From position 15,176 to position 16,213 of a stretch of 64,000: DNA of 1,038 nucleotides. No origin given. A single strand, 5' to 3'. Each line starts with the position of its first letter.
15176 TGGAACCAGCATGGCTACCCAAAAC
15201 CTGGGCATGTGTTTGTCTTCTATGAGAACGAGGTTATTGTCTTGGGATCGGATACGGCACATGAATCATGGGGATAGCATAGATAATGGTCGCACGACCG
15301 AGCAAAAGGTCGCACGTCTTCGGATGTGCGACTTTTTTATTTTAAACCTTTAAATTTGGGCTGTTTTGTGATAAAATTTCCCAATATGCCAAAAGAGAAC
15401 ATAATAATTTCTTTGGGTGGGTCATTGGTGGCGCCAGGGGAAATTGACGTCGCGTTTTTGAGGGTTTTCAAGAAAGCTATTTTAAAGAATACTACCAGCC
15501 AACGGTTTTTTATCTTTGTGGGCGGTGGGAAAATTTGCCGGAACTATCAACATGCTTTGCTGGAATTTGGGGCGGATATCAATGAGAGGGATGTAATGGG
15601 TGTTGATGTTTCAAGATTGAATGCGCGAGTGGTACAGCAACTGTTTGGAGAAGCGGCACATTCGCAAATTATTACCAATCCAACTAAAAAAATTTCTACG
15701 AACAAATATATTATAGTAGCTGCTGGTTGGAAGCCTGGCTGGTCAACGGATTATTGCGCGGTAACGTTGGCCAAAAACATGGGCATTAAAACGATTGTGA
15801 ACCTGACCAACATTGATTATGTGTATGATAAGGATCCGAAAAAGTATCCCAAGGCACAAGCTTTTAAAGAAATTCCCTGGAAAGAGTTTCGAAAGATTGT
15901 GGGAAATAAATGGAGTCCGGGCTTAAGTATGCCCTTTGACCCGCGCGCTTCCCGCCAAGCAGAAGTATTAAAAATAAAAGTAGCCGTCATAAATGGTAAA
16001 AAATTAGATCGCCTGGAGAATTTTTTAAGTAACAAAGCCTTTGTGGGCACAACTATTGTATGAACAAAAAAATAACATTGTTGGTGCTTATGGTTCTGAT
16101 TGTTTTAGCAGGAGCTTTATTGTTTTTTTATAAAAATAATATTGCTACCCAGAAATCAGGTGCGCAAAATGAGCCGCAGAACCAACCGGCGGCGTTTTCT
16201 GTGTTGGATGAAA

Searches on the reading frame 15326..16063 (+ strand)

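Call 12: search_protein_families(library=pfam, proteins=[window:15326-16063:+], max_evalue=0.01)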
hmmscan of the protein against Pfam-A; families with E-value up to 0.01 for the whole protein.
window:15326-16063:+ (245 aa): 1 family
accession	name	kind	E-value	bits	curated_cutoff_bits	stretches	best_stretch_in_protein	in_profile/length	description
PF00696.33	AA_kinase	-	1.6e-22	80.9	24.9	1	26-223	3-234/234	Amino acid kinase family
